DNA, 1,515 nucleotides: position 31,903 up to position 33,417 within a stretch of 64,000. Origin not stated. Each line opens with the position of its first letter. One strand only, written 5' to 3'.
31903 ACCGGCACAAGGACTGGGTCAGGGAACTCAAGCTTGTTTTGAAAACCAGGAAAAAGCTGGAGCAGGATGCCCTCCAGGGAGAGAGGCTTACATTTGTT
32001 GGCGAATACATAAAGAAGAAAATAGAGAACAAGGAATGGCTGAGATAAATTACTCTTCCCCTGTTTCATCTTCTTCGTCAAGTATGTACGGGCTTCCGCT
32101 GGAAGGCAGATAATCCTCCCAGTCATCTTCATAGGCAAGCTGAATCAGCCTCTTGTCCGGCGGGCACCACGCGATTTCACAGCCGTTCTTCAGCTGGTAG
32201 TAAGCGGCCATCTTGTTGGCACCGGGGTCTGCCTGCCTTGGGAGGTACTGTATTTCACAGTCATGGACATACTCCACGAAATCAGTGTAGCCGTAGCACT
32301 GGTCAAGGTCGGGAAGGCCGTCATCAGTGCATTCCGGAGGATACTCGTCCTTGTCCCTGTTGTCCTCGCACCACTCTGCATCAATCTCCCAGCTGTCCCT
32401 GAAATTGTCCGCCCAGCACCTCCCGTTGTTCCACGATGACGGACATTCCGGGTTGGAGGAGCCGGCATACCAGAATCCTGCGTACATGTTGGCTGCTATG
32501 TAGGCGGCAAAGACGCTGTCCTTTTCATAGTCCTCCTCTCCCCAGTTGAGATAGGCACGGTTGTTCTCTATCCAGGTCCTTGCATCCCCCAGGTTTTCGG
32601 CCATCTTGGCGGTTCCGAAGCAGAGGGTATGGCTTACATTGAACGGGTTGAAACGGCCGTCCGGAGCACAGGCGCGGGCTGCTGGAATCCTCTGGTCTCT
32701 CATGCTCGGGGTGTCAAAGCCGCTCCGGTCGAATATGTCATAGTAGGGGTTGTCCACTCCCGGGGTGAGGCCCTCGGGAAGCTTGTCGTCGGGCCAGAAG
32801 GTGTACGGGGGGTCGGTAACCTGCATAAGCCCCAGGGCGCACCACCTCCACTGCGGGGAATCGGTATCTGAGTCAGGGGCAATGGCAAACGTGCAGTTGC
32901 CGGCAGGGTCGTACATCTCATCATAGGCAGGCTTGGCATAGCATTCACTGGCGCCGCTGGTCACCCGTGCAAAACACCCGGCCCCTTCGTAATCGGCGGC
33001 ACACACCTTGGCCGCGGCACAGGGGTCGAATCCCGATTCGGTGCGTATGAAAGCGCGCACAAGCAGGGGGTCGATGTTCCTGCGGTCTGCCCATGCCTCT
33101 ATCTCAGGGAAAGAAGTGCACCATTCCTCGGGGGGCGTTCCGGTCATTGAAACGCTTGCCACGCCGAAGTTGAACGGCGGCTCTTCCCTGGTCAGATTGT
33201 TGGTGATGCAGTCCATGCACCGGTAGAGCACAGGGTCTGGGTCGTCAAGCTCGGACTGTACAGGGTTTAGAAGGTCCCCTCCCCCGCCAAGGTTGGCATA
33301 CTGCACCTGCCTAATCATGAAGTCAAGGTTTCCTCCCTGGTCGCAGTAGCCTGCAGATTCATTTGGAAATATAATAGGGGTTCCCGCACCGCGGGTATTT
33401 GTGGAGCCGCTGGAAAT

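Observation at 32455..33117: SLT/GH23-like catalytic core with a long Cys-rich insertion inside an archaeal exoprotein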

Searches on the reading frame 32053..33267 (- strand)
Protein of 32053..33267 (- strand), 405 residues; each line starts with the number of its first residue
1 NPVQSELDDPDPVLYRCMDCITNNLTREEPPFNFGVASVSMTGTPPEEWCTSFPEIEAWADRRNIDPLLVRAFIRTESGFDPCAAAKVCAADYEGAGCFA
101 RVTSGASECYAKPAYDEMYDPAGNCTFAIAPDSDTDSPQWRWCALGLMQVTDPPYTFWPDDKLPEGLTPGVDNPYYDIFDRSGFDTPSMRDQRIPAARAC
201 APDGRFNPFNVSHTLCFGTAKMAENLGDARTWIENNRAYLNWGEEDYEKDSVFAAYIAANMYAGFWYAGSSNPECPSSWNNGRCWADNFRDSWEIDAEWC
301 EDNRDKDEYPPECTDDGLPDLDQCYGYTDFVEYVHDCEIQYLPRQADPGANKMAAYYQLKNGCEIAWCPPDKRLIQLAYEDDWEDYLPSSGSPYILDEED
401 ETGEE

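Call 46: predict_structure(alignment_id=A2)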
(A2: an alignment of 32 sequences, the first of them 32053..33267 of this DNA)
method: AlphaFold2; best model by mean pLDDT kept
length: 405 residues; sequences in the alignment: 32
mean_pLDDT: 90.0   pTM: 0.89
mean pLDDT of the five models: 90.0, 89.7, 89.3, 89.2, 88.2
residues with pLDDT >= 90: 289; 70-90: 88; 50-70: 23; < 50: 5
segments of 3 or more residues with pLDDT < 50: 1-4
pLDDT, mean of each block of 10 residues (from residue 1): 51 76 89 79 89 93 94 96 94 81 70 90 95 91 95 95 94 95 92 95 96 97 97 97 93 98 94 96 98 97 88 95 97 96 91 95 82 87 89 83 57
secondary structure, 60 per line:
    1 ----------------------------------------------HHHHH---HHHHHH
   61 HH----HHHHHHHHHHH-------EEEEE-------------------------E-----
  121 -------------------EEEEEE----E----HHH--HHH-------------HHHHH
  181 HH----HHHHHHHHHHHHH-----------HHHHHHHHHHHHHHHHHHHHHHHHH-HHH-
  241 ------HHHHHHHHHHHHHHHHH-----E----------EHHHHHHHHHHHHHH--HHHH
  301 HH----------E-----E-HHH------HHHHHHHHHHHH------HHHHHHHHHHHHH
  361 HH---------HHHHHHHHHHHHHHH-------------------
elements in order: H47-51 H55-62 H67-77 E85-89 E140-145 H176-182 H187-199 H211-235 H247-263 H281-294 H297-302 H330-341 H348-362 H372-386

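Call 48: fold_search(model_id=the predicted structure, library=pdb)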
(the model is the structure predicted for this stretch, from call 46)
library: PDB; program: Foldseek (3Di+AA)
matches with E <= 10: 105; with E <= 0.001: 0
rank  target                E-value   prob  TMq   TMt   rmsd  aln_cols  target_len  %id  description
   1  5aa1_A                6.2e-02  0.92  0.25  0.24   7.6       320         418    9  Crystal structure of MltF from Pseudomonas aeruginosa in complex with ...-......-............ (released 2016-10-12)
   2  5aa1_B                9.0e-02  0.92  0.26  0.25   7.4       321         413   10  Crystal structure of MltF from Pseudomonas aeruginosa in complex with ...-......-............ (released 2016-10-12)
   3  5aa2_A                1.1e-01  0.77  0.24  0.24   8.2       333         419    9  Crystal structure of MltF from Pseudomonas aeruginosa in complex with NAM-pentapeptide. (released 2016-10-12)
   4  5mpq                  1.5e-01  0.75  0.21  0.16  10.5       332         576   13  Bulgecin A: The key to a broad-spectrum inhibitor that targets lytic transglycosylases (released 2017-03-29)
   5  5aa1_D                1.6e-01  0.77  0.27  0.27   7.6       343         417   10  Crystal structure of MltF from Pseudomonas aeruginosa in complex with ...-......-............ (released 2016-10-12)
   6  5aa3_L                2.0e-01  0.75  0.25  0.24   8.0       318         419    9  Crystal structure of MltF from Pseudomonas aeruginosa in the presence of tetrasaccharide and tetrapeptide (released 2016-10-12)
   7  4hjy_A                2.4e-01  0.77  0.27  0.53   9.0       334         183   13  2.4 A Crystal structure of E. coli MltE-E64Q with bound chitopentaose (released 2012-10-24)
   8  6gi4                  2.4e-01  0.47  0.23  0.41  10.9       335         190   12  Structure of Lytic Transglycosylase MltE mutant S75A from E.coli (released 2018-10-10)
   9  5aa3_A                2.5e-01  0.51  0.25  0.24   8.4       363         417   10  Crystal structure of MltF from Pseudomonas aeruginosa in the presence of tetrasaccharide and tetrapeptide (released 2016-10-12)
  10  5aa4_C                2.6e-01  0.66  0.24  0.24  10.4       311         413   11  Crystal structure of MltF from Pseudomonas aeruginosa in complex with cell-wall tetrapeptide (released 2016-10-12)
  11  5o1j_A                2.8e-01  0.57  0.21  0.16  10.2       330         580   14  Lytic transglycosylase in action (released 2018-03-14)
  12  5aa2_D                3.1e-01  0.57  0.26  0.25   8.3       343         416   10  Crystal structure of MltF from Pseudomonas aeruginosa in complex with NAM-pentapeptide. (released 2016-10-12)
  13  5aa4_B                3.4e-01  0.63  0.27  0.26   7.6       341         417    9  Crystal structure of MltF from Pseudomonas aeruginosa in complex with cell-wall tetrapeptide (released 2016-10-12)
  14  6gi3                  4.0e-01  0.44  0.22  0.41  10.8       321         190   12  Structure of Lytic Transglycosylase MltE mutant S73A from E.coli (released 2018-10-10)
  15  5o2n_A                4.2e-01  0.51  0.22  0.16  10.1       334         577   13  Lytic transglycosylase in action (released 2018-03-14)
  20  3w6e_A                7.2e-01  0.33  0.20  0.44   8.5       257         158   13  Crystal structure of catalytic domain of chitinase from Ralstonia sp. A-471 (E162Q) (released 2013-05-15)
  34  3gxk_B                1.9e+00  0.21  0.20  0.40  12.3       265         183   12  The crystal structure of g-type lysozyme from Atlantic cod (Gadus morhua L.) in complex with NAG oligomers sheds new l (released 2009-10-20)
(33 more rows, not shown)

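Call 83: fold_search(model_id=the predicted structure, library=viral)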
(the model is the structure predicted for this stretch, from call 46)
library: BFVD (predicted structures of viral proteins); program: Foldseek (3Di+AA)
matches with E <= 10: 139; with E <= 0.001: 0
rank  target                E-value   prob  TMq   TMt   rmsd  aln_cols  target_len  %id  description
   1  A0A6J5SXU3            4.2e-02  0.96  0.23  0.44   9.6       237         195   13  LT_GEWL domain containing protein [uncultured Caudovirales phage]
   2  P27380                6.8e-02  0.77  0.17  0.25  18.8       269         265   16  Transglycosylase [Enterobacteria phage PRD1]
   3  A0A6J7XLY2            7.1e-02  0.51  0.21  0.21  23.7       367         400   12  LT_GEWL domain containing protein [uncultured Caudovirales phage]
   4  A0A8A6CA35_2          8.8e-02  0.57  0.26  0.12  18.6       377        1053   11  (no name in the UniProt tables at hand)
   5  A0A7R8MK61            9.8e-02  0.41  0.22  0.31  18.2       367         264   11  Lytic transglycosylase [Klebsiella phage vB_KvM-Eowyn]
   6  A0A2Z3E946            1.0e-01  0.60  0.19  0.07  10.6       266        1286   12  (no name in the UniProt tables at hand)
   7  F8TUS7                1.2e-01  0.08  0.13  0.10  21.7       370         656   12  (no name in the UniProt tables at hand)
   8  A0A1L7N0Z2            1.3e-01  0.69  0.17  0.29  15.5       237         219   14  Putative transglycosylase [Ralstonia phage RP12]
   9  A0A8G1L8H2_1          1.3e-01  0.25  0.17  0.06  27.4       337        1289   13  (no name in the UniProt tables at hand)
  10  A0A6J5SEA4            1.4e-01  0.72  0.17  0.09  17.4       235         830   17  LT_GEWL domain containing protein [uncultured Caudovirales phage]
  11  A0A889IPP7            1.6e-01  0.16  0.20  0.15  22.1       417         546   10  (no name in the UniProt tables at hand)
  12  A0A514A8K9            1.8e-01  0.57  0.18  0.11  15.5       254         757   13  Lytic transglycosylase [Pantoea phage Kyle]
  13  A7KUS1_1              2.4e-01  0.60  0.22  0.11   8.7       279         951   14  (no name in the UniProt tables at hand)
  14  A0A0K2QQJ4            2.9e-01  0.92  0.20  0.51   5.1       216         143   12  Putative transglycosylase SLT domain protein [Ralstonia phage RSF1]
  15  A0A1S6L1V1            2.9e-01  0.66  0.28  0.36  10.3       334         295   10  (no name in the UniProt tables at hand)
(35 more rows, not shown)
